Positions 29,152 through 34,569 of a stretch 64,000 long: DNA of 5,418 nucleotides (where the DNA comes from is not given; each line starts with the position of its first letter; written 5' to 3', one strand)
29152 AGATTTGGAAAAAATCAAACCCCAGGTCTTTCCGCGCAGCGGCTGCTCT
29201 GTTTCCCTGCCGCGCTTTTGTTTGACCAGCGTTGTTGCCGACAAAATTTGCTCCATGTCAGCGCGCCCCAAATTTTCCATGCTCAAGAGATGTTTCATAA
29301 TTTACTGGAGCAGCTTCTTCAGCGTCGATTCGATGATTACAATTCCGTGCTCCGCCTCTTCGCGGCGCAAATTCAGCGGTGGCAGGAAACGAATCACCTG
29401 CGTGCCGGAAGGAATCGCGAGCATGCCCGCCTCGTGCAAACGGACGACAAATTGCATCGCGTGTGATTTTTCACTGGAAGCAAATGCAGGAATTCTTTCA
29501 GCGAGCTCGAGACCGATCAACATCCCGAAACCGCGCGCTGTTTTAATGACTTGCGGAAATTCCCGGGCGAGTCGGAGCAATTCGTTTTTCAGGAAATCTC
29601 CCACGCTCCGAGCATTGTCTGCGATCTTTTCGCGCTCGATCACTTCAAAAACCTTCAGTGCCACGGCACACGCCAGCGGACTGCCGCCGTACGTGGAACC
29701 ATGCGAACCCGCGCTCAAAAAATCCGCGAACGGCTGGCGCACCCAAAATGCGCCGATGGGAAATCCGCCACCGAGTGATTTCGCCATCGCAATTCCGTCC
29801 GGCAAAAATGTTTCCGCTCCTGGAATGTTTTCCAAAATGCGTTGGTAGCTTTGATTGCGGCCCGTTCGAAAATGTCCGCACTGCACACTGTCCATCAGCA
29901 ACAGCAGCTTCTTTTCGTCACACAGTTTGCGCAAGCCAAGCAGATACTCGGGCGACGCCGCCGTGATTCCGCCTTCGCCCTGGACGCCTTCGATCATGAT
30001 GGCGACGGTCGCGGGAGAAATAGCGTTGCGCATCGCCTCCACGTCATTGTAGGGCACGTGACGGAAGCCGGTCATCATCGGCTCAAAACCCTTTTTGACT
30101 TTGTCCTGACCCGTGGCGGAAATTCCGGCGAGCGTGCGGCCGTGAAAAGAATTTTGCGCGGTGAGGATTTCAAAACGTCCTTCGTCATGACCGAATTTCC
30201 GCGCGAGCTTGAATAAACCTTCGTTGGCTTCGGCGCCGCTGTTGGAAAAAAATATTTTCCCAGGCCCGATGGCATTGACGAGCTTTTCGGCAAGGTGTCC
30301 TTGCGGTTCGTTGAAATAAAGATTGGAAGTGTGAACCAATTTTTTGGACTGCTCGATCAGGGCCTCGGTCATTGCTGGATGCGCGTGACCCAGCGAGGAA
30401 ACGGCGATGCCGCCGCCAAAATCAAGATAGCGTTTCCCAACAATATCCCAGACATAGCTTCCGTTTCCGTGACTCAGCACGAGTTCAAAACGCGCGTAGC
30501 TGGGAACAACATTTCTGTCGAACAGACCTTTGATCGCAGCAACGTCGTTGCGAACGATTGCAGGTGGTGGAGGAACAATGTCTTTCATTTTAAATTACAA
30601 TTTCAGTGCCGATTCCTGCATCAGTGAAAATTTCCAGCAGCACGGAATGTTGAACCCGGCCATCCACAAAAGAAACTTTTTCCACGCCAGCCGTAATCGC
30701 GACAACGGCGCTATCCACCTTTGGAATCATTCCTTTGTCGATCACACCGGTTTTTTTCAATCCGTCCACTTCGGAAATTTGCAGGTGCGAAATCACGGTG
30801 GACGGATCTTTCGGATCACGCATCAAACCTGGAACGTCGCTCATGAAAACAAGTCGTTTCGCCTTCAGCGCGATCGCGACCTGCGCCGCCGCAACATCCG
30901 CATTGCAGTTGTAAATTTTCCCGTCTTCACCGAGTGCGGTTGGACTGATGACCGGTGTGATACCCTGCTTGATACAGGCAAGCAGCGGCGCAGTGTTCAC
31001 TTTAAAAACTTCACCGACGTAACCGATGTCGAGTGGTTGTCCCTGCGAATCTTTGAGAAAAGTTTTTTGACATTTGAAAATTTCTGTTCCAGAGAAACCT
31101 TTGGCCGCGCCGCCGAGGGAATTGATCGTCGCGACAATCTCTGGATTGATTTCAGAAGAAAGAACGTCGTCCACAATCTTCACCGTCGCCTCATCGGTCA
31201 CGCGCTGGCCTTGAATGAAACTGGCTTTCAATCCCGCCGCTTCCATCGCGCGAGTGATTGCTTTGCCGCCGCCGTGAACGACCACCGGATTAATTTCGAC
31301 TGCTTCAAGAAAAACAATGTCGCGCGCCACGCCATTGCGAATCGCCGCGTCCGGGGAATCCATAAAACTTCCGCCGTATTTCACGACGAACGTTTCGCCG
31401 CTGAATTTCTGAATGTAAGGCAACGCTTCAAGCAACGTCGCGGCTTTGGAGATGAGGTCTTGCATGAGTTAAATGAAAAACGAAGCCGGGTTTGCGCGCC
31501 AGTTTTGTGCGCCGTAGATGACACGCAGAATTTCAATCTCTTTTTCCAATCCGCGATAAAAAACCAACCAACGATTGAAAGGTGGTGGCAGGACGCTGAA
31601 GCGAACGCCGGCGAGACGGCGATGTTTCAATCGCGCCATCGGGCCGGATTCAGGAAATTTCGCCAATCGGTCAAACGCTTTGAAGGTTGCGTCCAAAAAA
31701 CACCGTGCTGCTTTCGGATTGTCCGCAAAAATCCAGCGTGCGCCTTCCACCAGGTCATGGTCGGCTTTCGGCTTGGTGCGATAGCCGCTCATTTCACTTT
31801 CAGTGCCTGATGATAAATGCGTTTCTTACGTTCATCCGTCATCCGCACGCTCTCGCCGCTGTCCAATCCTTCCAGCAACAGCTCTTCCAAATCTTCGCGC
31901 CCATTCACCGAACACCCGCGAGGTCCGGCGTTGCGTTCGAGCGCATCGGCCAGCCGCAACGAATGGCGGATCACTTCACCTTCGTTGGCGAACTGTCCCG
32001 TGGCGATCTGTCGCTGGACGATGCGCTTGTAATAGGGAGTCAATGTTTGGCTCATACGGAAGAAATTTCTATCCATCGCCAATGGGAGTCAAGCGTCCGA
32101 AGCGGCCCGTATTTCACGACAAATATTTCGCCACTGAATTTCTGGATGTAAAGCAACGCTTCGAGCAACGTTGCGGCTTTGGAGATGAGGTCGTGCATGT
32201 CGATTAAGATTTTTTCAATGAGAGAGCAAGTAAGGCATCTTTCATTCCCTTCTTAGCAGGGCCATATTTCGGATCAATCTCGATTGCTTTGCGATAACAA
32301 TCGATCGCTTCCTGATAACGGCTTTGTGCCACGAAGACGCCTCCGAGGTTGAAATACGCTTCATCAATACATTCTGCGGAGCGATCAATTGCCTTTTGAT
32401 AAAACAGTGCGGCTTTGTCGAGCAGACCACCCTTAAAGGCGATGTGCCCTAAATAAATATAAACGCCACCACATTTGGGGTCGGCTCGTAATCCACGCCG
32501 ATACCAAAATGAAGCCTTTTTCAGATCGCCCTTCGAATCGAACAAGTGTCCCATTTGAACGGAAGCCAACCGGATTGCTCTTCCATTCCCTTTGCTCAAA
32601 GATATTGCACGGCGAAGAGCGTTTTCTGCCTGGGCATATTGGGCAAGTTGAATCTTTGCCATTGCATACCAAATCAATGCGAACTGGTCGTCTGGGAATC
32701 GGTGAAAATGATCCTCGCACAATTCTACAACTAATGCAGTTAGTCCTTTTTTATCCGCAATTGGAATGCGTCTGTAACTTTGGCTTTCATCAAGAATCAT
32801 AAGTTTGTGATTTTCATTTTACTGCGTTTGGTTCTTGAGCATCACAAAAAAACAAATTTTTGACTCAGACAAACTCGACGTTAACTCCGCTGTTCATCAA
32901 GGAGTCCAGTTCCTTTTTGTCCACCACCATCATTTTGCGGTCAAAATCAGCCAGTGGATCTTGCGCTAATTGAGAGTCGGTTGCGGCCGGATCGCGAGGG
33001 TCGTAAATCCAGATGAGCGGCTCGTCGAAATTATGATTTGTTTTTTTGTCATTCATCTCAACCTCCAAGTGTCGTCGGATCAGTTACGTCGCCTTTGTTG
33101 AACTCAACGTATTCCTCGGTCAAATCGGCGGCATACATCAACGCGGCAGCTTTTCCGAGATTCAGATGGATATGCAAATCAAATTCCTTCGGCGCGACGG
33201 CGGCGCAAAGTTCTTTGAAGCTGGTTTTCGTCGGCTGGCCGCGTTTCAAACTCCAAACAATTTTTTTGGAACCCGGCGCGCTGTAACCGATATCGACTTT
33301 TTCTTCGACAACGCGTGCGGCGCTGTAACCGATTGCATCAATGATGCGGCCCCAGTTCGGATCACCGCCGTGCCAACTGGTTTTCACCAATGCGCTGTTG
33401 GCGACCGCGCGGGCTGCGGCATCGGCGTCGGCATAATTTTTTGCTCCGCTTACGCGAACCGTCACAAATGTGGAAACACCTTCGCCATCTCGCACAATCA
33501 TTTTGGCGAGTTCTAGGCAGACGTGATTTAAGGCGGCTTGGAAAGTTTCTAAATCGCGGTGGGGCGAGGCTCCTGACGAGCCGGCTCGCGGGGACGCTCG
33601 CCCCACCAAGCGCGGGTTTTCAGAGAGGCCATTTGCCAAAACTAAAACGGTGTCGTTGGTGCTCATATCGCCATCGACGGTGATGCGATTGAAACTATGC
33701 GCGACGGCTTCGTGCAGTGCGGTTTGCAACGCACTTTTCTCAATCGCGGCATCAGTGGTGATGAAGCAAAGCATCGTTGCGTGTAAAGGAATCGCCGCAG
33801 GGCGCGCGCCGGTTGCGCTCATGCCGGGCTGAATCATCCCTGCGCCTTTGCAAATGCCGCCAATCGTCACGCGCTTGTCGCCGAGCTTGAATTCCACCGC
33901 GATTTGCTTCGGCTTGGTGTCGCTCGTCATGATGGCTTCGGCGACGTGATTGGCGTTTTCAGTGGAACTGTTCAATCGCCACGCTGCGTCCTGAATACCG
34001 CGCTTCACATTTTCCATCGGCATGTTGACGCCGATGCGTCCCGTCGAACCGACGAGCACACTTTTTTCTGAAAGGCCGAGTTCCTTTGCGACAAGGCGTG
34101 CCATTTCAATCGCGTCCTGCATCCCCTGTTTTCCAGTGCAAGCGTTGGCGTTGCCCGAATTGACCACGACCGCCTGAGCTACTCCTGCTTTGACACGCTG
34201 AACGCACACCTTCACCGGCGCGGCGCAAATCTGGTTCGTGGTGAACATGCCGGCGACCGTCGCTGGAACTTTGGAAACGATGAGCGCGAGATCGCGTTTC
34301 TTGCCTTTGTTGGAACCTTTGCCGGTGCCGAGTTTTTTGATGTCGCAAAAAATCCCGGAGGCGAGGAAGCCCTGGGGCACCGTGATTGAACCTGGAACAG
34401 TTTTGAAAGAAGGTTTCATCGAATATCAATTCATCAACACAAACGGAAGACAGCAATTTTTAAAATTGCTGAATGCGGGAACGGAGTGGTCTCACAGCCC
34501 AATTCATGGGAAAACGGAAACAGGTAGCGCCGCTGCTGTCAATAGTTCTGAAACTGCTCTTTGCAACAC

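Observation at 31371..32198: parDE cassette inserted at codon ~31 of argB, with duplication of the argB 5' end and translational coupling to the remnant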

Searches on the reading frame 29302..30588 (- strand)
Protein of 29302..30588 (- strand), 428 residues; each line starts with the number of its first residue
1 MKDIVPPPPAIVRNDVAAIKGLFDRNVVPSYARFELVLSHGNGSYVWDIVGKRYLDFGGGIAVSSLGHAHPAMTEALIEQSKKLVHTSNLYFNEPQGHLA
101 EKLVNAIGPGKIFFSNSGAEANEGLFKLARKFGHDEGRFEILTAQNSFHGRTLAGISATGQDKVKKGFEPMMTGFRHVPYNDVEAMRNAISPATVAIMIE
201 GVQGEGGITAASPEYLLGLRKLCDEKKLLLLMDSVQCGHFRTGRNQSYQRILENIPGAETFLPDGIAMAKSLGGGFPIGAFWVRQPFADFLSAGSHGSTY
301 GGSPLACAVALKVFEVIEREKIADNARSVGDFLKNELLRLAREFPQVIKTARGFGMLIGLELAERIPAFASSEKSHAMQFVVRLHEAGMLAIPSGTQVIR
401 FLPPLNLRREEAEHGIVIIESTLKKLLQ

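Call 5: search_protein_families(library=pfam, proteins=[window:29302-30588:-], max_evalue=0.01)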
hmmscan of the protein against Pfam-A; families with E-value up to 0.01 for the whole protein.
window:29302-30588:- (428 aa): 1 family
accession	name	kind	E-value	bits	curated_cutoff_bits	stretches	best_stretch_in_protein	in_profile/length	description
PF00202.27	Aminotran_3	-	2.8e-100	336.3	30.5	1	33-422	8-402/403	Aminotransferase class-III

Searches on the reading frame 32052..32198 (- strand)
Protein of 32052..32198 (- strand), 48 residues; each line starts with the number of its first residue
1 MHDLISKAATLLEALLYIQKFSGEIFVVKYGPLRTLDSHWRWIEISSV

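Call 5: search_protein_families(library=pfam, proteins=[window:32052-32198:-], max_evalue=0.01)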
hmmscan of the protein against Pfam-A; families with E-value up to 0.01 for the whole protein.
window:32052-32198:- (48 aa): 0 families

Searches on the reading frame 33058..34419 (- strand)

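Call 5: search_protein_families(library=pfam, proteins=[window:33058-34419:-], max_evalue=0.01)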
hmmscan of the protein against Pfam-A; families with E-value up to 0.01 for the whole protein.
window:33058-34419:- (453 aa): 1 family
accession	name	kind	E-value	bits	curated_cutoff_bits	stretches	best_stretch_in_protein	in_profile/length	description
PF01960.23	ArgJ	-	4e-134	447.5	32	1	38-441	10-372/377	ArgJ family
